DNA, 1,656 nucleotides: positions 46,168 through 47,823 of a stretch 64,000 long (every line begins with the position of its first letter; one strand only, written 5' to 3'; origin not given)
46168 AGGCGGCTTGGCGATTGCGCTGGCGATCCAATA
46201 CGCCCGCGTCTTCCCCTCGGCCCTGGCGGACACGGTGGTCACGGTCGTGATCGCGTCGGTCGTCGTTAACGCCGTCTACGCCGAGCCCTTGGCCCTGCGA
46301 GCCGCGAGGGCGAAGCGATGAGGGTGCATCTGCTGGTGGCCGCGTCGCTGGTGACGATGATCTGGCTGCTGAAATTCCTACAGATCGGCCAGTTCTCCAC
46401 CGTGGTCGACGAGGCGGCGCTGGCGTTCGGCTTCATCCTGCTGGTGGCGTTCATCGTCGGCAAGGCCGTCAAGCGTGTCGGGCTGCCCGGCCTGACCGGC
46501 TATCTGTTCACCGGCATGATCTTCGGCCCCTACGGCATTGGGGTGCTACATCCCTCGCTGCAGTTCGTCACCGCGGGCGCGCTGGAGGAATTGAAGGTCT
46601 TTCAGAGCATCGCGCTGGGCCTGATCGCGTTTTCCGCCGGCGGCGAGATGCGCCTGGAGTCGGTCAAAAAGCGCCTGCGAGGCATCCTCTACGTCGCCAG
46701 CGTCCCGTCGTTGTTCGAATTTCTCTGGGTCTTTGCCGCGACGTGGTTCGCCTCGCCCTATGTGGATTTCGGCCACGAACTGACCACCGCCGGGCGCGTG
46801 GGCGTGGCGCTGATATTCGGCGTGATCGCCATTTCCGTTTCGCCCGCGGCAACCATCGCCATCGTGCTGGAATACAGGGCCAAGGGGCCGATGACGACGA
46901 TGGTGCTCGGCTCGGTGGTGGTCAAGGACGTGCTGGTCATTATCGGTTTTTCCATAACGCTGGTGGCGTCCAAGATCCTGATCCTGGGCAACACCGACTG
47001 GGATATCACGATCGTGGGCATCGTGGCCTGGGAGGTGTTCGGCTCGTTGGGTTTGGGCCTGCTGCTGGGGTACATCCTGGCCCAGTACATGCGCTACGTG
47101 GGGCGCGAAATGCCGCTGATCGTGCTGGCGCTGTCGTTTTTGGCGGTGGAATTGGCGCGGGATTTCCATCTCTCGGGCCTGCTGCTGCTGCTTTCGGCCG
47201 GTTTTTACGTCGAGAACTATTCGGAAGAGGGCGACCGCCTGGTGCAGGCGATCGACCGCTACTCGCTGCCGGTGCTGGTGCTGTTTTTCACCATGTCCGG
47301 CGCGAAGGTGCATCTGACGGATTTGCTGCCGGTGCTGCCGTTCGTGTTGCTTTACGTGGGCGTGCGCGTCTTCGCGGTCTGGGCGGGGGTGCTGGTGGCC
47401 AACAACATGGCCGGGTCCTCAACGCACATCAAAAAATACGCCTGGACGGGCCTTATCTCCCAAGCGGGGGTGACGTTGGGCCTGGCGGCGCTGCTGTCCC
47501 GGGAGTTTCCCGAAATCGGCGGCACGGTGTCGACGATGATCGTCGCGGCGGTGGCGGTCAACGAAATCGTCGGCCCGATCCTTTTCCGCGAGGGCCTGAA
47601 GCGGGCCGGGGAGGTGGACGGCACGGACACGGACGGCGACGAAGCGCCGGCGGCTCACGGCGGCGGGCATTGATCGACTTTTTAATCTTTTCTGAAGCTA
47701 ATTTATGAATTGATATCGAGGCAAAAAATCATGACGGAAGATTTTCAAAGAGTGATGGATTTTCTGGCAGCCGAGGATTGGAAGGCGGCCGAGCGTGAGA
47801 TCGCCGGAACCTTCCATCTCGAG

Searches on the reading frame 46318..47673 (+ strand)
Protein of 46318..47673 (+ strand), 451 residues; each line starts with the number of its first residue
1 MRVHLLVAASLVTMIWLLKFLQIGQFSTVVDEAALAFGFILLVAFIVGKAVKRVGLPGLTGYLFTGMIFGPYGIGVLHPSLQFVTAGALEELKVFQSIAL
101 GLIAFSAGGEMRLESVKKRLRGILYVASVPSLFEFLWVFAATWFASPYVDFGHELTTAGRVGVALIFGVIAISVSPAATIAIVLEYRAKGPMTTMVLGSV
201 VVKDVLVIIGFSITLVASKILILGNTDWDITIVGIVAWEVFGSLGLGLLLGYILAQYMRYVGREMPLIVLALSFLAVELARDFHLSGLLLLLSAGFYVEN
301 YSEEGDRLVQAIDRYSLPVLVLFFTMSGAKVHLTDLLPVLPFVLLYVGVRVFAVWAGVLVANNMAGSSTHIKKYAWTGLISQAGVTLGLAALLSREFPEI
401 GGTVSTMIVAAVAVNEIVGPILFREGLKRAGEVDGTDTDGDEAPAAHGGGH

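Call 23: search_protein_families(library=pfam, proteins=[window:46318-47673:+], max_evalue=0.001)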
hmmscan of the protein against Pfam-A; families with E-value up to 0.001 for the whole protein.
window:46318-47673:+ (451 aa): 1 family
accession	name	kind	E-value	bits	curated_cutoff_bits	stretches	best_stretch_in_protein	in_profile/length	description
PF00999.27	Na_H_Exchanger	-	2.7e-27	96.1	26.2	1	42-422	2-373/375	Sodium/hydrogen exchanger, transmembrane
